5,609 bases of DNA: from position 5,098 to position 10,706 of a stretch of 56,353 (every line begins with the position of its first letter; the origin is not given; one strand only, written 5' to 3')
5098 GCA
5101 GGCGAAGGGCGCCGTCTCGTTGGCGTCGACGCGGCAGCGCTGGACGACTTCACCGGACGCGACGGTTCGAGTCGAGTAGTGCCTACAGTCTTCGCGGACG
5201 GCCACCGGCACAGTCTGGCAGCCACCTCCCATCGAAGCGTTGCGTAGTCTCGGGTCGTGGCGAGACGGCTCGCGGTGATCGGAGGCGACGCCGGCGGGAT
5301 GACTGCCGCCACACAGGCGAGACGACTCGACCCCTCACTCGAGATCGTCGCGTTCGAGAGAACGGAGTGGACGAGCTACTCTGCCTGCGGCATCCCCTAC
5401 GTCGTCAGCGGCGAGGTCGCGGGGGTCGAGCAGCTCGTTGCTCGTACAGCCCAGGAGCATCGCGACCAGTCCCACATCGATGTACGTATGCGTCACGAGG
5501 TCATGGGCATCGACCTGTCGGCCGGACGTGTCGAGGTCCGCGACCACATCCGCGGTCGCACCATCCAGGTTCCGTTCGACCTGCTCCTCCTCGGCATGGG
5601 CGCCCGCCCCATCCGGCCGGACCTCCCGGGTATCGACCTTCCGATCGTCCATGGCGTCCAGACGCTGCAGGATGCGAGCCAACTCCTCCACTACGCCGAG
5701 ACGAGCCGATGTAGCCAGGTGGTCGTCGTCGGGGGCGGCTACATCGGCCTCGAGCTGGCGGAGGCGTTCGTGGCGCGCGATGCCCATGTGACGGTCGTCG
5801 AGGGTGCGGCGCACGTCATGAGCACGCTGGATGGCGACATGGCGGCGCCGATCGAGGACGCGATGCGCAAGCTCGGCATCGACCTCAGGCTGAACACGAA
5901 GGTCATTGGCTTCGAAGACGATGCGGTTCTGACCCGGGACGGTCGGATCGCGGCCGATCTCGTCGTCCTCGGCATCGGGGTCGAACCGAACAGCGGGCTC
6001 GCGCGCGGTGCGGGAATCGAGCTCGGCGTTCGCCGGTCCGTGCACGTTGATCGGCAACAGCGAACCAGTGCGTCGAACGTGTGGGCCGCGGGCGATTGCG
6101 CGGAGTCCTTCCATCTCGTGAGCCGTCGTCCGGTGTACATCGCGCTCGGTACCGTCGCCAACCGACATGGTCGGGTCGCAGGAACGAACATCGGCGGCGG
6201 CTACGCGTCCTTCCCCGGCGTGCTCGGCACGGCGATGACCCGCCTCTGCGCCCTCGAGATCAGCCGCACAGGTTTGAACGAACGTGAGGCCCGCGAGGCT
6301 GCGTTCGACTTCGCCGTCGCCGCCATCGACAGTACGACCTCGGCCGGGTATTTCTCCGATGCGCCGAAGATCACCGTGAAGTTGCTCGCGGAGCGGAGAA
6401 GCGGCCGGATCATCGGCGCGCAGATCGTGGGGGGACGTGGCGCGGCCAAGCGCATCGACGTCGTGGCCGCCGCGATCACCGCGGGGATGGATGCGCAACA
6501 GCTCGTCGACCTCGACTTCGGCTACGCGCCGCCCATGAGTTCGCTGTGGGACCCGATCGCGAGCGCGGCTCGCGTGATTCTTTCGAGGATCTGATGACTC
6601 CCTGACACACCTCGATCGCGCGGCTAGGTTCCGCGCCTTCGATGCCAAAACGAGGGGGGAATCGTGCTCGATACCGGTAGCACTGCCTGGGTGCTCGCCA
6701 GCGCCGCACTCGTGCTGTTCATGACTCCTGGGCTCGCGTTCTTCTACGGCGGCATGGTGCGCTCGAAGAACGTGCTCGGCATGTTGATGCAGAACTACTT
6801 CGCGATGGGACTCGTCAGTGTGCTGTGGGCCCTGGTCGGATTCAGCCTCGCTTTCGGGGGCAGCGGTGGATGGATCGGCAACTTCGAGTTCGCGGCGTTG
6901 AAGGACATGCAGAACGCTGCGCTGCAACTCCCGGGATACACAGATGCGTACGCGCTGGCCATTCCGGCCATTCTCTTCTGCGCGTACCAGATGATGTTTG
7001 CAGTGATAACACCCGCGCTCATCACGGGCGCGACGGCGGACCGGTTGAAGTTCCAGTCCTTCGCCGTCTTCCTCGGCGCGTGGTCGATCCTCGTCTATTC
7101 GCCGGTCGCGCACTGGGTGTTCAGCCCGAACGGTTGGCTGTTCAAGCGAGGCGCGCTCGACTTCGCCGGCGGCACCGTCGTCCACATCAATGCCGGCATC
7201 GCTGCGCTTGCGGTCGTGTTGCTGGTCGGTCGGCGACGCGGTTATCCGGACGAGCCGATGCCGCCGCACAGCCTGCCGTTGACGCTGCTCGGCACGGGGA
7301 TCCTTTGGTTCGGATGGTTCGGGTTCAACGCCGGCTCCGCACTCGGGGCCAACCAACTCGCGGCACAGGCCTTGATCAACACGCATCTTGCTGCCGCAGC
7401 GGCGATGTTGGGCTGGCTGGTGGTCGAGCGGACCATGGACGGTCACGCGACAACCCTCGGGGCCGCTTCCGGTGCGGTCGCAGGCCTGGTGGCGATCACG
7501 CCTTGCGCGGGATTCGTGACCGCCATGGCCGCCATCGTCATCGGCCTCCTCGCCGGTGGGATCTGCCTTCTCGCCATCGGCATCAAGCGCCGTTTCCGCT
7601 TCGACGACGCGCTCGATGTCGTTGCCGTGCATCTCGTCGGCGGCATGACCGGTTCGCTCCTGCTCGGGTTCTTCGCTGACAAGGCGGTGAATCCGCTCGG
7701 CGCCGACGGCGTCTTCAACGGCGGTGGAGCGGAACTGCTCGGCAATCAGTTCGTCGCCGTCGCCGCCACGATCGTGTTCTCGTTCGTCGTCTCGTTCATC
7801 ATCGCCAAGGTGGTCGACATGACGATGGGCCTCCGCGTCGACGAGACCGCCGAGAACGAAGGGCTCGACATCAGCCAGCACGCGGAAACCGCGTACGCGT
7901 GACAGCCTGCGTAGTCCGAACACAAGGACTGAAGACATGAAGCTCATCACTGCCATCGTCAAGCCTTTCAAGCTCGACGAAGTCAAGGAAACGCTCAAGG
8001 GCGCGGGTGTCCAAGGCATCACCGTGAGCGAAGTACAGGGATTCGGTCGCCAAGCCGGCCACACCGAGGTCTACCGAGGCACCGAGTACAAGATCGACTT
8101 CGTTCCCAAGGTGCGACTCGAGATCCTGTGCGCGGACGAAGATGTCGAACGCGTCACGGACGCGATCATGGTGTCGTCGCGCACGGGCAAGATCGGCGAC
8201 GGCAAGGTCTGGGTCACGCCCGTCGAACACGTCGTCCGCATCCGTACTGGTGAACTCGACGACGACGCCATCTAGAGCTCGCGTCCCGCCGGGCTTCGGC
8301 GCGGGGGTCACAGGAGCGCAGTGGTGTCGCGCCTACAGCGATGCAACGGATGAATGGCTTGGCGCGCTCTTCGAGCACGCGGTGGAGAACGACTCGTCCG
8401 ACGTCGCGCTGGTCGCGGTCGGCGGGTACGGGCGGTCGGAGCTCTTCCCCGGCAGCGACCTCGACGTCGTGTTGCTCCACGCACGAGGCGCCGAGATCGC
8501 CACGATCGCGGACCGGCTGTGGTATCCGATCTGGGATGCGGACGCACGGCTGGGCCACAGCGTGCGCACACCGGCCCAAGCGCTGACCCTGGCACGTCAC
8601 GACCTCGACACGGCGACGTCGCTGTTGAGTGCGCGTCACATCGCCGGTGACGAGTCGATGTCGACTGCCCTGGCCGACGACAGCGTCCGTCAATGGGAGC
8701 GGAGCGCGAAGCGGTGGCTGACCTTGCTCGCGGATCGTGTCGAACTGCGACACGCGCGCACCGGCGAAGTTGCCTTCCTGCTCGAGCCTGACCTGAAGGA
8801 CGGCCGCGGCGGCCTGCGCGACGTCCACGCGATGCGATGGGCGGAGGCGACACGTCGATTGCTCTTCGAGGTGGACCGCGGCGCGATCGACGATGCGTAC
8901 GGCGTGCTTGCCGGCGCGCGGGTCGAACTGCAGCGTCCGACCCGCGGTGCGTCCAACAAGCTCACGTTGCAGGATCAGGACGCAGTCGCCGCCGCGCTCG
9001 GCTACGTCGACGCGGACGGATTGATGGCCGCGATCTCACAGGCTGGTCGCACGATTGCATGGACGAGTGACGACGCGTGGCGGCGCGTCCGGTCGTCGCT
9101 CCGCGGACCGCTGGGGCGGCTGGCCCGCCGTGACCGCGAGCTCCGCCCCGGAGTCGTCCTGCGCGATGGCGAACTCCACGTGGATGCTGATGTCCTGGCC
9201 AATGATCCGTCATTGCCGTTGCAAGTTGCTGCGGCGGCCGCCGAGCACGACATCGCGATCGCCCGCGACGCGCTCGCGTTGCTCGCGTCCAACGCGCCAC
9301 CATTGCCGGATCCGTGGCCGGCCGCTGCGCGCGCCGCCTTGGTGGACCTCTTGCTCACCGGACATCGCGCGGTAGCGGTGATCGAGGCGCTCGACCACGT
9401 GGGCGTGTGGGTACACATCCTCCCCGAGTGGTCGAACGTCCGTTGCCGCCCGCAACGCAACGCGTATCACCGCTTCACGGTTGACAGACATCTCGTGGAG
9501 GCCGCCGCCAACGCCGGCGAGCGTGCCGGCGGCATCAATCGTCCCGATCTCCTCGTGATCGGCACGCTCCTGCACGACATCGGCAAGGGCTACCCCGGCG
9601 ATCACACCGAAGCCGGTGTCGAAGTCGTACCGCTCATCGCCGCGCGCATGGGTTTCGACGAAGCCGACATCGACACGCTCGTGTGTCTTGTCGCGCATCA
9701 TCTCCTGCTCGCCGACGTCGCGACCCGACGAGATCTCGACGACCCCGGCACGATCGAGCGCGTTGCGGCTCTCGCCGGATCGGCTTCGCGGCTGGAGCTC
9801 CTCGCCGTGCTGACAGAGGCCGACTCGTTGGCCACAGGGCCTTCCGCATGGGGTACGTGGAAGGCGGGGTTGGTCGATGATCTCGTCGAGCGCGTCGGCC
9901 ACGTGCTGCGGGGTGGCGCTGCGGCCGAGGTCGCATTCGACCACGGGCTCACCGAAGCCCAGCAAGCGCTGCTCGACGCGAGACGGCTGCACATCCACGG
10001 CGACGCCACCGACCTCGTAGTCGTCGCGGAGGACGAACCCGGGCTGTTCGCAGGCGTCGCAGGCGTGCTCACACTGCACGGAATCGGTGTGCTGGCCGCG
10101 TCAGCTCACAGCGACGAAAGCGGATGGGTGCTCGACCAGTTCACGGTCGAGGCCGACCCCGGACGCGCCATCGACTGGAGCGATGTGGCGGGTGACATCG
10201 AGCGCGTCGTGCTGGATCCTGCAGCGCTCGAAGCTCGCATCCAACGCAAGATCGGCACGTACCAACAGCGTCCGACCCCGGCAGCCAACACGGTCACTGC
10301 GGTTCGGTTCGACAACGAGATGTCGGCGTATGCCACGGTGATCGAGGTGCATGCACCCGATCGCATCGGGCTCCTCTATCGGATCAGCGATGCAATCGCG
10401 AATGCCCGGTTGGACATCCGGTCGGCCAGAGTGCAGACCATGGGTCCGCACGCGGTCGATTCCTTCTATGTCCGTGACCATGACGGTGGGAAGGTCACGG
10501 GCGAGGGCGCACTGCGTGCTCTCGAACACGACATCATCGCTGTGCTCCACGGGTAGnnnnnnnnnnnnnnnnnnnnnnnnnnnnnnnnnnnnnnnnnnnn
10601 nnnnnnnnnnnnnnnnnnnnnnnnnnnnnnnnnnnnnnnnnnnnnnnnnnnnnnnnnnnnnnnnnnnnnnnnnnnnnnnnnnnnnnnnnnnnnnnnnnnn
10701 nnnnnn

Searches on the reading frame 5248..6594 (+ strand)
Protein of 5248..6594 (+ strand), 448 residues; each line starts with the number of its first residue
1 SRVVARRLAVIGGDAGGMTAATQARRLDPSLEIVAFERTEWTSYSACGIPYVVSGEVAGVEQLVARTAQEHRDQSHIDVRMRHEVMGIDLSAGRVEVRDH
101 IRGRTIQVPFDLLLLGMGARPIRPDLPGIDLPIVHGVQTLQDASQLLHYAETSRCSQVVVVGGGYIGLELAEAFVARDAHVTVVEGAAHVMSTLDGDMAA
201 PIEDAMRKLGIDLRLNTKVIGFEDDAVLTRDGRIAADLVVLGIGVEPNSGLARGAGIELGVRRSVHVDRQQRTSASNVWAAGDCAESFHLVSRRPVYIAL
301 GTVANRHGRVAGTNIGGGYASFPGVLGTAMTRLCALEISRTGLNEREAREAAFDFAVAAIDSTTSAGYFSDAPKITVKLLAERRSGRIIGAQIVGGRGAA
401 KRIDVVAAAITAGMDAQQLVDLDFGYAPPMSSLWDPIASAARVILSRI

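Call 23: search_protein_families(library=ncbifam, proteins=[window:5248-6594:+], max_evalue=0.00001)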
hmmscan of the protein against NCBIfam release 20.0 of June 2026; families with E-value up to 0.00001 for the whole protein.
window:5248-6594:+ (448 aa): 45 families (the best 25 are shown)
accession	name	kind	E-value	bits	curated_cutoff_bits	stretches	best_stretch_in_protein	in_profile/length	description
TIGR03385.1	CoA_CoA_reduc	equivalog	8.7e-124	413.6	578.8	1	7-438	1-436/439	CoA-disulfide reductase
NF007123.0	PRK09564.1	equivalog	1e-110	370.5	458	1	7-440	2-439/444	CoA-disulfide reductase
NF010037.0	PRK13512.1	equivalog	3.6e-72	243.6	394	1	7-435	3-428/438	CoA-disulfide reductase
NF046103.1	NOXase_Strep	equivalog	8.7e-66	222.7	600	1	9-440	3-437/442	H2O-forming NADH oxidase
NF045765.1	PhenlGlyoxDHPadH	equivalog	5.8e-45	153.9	475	1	10-317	7-309/416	NADH-dependent phenylglyoxylate dehydrogenase subunit epsilon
TIGR01350.1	lipoamide_DH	equivalog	4.5e-35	121.3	408.8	1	92-420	116-434/461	dihydrolipoyl dehydrogenase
TIGR02053.1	MerA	equivalog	4e-34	118.4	454.45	1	94-426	118-439/465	mercury(II) reductase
NF003437.0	PRK04965.1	equivalog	1.2e-33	116.6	392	1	9-286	6-276/378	NADH:flavorubredoxin reductase NorW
NF042949.2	3PPDioc_HcaD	equivalog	9.7e-33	113.4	450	1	60-287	54-278/386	3-phenylpropionate/cinnamic acid dioxygenase ferredoxin--NAD(+) reductase subunit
NF041682.1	ant_diox_AndAa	equivalog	6.8e-32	110.6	650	1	20-320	18-314/406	anthranilate 1,2-dioxygenase system ferredoxin--NAD(+) reductase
NF004943.0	PRK06292.2-1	equivalog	2.1e-31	109.2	432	1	92-442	115-453/456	dihydrolipoyl dehydrogenase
NF005884.0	PRK07846.1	equivalog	4.8e-29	101.3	501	1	154-429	167-439/454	mycothione reductase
TIGR02374.1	nitri_red_nirB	equivalog_domain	4.5e-28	98.1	578.35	1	10-342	3-329/794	nitrite reductase large subunit NirB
TIGR01424.1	gluta_reduc_2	equivalog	6.3e-28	97.5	606.05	1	93-418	110-427/446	glutathione-disulfide reductase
NF041853.1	hythiocyan_redase_MerA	equivalog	2.5e-27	95.8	650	1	98-422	110-423/440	hypothiocyanous acid reductase MerA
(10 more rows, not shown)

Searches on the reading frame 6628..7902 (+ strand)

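Call 23: search_protein_families(library=ncbifam, proteins=[window:6628-7902:+], max_evalue=0.00001)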
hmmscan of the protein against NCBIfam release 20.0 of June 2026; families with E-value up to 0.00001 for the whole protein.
window:6628-7902:+ (424 aa): 3 families
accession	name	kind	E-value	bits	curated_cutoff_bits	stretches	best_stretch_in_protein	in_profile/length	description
TIGR00836.1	amt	subfamily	9.7e-136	452.9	343.3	1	19-423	2-406/406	ammonium transporter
NF007947.0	PRK10666.1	equivalog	1.1e-108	364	657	1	12-423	25-426/428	ammonium transporter AmtB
TIGR03644.1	marine_trans_1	hypoth_equivalog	2.3e-64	217.7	514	1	19-423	5-401/404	probable ammonium transporter, marine subtype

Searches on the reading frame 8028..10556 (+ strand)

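Call 23: search_protein_families(library=ncbifam, proteins=[window:8028-10556:+], max_evalue=0.00001)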
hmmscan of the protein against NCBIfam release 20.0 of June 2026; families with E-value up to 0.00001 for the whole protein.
window:8028-10556:+ (842 aa): 9 families
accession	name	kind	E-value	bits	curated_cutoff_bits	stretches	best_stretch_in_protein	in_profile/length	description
NF002895.0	PRK03381.1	equivalog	4.3e-230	765.9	631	1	94-840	27-777/782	[protein-PII] uridylyltransferase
TIGR01693.1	UTase_glnD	equivalog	1.8e-179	598.8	519.4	2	93-650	11-609/850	[protein-PII] uridylyltransferase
NF003467.0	PRK05092.1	equivalog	4.5e-124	415.2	959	3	369-649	384-681/940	[protein-PII] uridylyltransferase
NF001265.0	PRK00227.1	equivalog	1.6e-93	314.1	799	1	125-622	27-519/693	[protein-PII] uridylyltransferase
NF002837.0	PRK03059.1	equivalog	3e-82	277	1010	2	98-634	37-606/857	[protein-PII] uridylyltransferase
NF001366.0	PRK00275.1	equivalog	3e-77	260.4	1299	3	105-331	58-298/895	[protein-PII] uridylyltransferase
NF003448.0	PRK05007.1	equivalog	4.1e-75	253.3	1255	3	95-273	50-230/884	bifunctional uridylyltransferase/uridylyl-removing protein GlnD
NF002487.0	PRK01759.1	equivalog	6.4e-70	236.4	890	3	104-272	43-213/862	bifunctional uridylyltransferase/uridylyl-removing protein GlnD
NF003347.0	PRK04374.1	equivalog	3.8e-61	207.3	1567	2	106-646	54-626/869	[protein-PII] uridylyltransferase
